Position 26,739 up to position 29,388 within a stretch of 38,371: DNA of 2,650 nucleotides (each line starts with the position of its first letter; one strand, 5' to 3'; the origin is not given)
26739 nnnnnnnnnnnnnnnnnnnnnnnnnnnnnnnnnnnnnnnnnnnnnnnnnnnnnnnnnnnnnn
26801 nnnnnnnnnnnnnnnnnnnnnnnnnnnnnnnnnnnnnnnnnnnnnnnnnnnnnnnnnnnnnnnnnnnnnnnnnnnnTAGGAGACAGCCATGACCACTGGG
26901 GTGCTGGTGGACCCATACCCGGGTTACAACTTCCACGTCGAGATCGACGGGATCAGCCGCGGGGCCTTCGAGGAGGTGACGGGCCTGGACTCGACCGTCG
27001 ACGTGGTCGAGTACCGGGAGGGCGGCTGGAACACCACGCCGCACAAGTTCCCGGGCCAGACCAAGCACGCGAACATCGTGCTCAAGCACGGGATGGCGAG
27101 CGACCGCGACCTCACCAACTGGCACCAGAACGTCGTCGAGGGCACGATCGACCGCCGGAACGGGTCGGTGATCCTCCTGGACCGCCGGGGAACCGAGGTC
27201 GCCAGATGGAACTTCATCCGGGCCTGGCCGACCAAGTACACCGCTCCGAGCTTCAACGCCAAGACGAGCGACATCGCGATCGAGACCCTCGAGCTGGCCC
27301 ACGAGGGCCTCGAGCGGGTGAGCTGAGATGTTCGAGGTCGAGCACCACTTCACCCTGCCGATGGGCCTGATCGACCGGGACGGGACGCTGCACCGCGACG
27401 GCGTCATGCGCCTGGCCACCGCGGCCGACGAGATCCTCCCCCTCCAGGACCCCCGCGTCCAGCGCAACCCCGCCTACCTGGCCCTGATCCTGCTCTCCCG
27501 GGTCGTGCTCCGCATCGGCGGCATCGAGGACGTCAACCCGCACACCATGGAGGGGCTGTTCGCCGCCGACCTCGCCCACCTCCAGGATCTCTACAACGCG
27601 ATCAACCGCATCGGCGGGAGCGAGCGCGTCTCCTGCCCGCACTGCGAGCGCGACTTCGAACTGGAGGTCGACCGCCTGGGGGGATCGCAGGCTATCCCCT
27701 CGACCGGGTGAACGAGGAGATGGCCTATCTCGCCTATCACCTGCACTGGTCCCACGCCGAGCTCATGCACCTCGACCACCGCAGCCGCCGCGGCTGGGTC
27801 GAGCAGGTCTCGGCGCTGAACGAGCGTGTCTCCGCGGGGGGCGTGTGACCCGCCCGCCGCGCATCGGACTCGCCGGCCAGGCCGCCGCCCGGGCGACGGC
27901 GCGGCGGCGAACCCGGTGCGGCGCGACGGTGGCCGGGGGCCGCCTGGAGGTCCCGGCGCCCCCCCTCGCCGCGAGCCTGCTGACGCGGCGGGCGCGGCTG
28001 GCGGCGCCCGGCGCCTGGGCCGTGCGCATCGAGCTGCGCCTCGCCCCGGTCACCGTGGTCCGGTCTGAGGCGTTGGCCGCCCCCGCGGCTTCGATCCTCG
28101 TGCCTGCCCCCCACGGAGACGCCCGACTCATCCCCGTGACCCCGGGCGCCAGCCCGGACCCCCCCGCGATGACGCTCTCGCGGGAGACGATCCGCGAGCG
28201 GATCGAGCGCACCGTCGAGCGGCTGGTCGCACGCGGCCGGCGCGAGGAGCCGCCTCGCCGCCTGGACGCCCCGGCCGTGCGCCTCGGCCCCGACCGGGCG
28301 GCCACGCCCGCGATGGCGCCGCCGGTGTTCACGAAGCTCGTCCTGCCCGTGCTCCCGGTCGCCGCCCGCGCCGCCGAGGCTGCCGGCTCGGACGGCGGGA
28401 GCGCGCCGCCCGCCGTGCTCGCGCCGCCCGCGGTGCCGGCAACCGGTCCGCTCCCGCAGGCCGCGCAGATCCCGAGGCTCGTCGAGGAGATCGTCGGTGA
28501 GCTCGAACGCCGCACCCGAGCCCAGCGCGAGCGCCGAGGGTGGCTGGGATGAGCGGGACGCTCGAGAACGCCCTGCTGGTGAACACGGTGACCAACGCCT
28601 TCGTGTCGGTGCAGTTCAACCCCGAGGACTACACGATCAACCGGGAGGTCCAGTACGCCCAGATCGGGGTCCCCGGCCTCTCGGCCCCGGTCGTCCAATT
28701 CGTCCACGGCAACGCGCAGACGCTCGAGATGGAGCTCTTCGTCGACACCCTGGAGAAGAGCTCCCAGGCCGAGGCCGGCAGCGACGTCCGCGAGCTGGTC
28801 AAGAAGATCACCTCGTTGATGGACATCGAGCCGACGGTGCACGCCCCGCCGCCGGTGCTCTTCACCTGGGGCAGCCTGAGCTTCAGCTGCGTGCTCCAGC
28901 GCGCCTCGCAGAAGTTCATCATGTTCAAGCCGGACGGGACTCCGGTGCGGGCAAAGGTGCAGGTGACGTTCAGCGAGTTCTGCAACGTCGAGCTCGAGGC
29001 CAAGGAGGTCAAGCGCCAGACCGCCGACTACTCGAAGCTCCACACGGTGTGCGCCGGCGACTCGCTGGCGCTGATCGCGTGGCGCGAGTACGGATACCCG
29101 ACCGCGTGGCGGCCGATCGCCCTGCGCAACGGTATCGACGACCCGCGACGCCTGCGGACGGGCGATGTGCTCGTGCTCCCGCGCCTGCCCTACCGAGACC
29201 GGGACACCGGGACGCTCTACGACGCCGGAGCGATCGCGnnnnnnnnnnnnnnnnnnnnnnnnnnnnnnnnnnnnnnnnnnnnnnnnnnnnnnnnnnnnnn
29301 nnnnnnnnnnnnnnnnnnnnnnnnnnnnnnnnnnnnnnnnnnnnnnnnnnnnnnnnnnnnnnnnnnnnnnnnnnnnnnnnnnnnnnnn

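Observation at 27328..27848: Predicted -1 programmed frameshift joining the cluster-2 chaperone to the DUF6760-like ORF; cluster 1 encodes the same two parts as one ORF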

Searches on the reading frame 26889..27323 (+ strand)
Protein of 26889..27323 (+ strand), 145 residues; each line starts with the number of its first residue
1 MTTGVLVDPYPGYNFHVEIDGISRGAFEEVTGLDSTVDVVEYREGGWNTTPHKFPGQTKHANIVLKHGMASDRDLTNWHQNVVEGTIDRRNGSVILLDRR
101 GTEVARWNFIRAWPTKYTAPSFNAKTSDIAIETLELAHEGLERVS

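Call 5: search_protein_families(library=pfam, proteins=[window:26889-27323:+], max_evalue=0.1)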
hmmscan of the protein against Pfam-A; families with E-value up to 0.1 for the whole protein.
window:26889-27323:+ (145 aa): 1 family
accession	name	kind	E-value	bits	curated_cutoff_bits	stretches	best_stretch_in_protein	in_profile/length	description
PF06841.18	Phage_T4_gp19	-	4.5e-48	162.9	28.2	1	12-142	2-134/134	T4-like virus tail tube protein gp19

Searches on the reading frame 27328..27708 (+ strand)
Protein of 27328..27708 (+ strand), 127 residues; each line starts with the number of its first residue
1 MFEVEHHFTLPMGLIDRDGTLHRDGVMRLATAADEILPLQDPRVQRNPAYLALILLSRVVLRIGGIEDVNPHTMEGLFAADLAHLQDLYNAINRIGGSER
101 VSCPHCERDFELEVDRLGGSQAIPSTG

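Call 5: search_protein_families(library=pfam, proteins=[window:27328-27708:+], max_evalue=0.1)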
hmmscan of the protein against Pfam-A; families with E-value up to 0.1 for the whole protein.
window:27328-27708:+ (127 aa): 7 families
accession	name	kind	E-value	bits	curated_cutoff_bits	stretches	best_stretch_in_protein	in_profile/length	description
PF14255.11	Cys_rich_CPXG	-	0.0034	17.7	25.2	1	101-121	1-21/52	Cysteine-rich CPXCG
PF23454.1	Zn_ribbon_Brz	-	0.023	15.7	27.9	1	97-114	2-19/58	Transcriptional regulator Brz zinc beta ribbon domain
PF24460.1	DUF7575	-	0.037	13.8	28.5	1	99-115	2-18/28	Domain of unknown function (DUF7575)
PF01388.27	ARID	-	0.06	14.2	24.1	0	85-103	33-51/89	ARID/BRIGHT DNA binding domain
PF13913.12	zf-C2HC_2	-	0.063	13.4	27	1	99-111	1-13/25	zinc-finger of a C2HC-type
PF13717.11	Zn_ribbon_4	-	0.068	13.6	30.3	1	100-120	2-22/36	zinc-ribbon domain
PF01155.25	HypA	-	0.09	13.2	28.9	0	57-113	27-83/112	Hydrogenase/urease nickel incorporation, metallochaperone, hypA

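Call 24: search_protein_families(library=ncbifam, proteins=[window:27328-27708:+], max_evalue=0.01)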
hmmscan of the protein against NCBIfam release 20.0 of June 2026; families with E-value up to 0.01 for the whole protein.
window:27328-27708:+ (127 aa): 0 families

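Call 43: search_protein_families(library=phrogs, proteins=[window:27328-27708:+], max_evalue=0.01)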
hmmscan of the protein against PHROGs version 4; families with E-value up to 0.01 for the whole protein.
window:27328-27708:+ (127 aa): 1 family
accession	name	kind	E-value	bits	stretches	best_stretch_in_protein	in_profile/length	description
phrog_508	-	tail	3.8e-07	30.9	1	7-87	26-118/155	tail assembly chaperone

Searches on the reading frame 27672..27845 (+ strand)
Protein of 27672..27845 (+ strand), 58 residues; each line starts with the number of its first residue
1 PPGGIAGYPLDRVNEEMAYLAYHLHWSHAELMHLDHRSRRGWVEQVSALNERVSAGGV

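Call 5: search_protein_families(library=pfam, proteins=[window:27684-27845:+], max_evalue=0.1)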
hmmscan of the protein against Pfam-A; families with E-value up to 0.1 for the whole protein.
window:27684-27845:+ (54 aa): 1 family
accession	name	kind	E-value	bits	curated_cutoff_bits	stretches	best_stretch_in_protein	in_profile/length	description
PF20546.3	DUF6760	-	1.9e-11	44.3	27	1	9-51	10-52/89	Family of unknown function (DUF6760)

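Call 24: search_protein_families(library=ncbifam, proteins=[window:27684-27845:+], max_evalue=0.01)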
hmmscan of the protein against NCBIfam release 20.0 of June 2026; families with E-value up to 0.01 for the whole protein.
window:27684-27845:+ (54 aa): 0 families

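Call 30: search_solved_structures(query=window:27684-27845:+, max_evalue=10, show_alignments=3)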
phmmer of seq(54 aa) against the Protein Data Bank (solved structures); distinct sequences matched with E-value up to 10: 0.

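Call 43: search_protein_families(library=phrogs, proteins=[window:27684-27845:+], max_evalue=0.01)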
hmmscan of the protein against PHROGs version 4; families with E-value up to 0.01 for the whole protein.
window:27684-27845:+ (54 aa): 0 families

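Call 78: search_protein_families(library=pfam, proteins=[window:27672-27845:+], max_evalue=0.001)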
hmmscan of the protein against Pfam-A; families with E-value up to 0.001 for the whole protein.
seq(58 aa): 1 family
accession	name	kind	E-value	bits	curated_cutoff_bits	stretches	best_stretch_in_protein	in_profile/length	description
PF20546.3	DUF6760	-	2.3e-11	44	27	1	13-55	10-52/89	Family of unknown function (DUF6760)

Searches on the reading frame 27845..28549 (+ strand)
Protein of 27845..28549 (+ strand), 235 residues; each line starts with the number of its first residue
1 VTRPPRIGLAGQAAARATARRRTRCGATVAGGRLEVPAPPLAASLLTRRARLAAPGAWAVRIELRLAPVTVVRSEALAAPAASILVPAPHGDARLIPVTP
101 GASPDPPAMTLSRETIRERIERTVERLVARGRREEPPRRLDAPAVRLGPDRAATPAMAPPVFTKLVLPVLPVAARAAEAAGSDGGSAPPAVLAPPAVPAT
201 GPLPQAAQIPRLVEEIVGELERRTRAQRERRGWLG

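Call 5: search_protein_families(library=pfam, proteins=[window:27845-28549:+], max_evalue=0.1)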
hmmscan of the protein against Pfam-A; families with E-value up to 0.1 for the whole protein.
window:27845-28549:+ (235 aa): 0 families

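Call 24: search_protein_families(library=ncbifam, proteins=[window:27845-28549:+], max_evalue=0.01)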
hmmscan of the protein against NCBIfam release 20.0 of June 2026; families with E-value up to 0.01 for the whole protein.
window:27845-28549:+ (235 aa): 0 families

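Call 43: search_protein_families(library=phrogs, proteins=[window:27845-28549:+], max_evalue=0.01)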
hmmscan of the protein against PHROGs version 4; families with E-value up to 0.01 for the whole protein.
window:27845-28549:+ (235 aa): 0 families

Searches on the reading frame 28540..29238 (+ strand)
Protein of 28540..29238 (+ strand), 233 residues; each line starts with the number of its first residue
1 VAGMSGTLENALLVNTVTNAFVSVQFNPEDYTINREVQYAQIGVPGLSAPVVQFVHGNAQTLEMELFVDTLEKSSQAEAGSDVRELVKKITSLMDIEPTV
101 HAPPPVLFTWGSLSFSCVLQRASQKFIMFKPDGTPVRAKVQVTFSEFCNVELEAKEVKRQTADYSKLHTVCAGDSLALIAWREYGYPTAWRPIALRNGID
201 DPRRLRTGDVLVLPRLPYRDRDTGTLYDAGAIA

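Call 5: search_protein_families(library=pfam, proteins=[window:28540-29238:+], max_evalue=0.1)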
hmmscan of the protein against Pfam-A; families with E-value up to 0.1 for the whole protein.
window:28540-29238:+ (233 aa): 2 families
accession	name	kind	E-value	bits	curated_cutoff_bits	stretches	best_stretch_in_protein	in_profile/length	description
PF19266.4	CIS_tube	-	4.2e-37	127.8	27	1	20-153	22-156/158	Contractile injection system tube protein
PF01476.26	LysM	-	0.00095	19.5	20.9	1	168-214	1-43/43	LysM domain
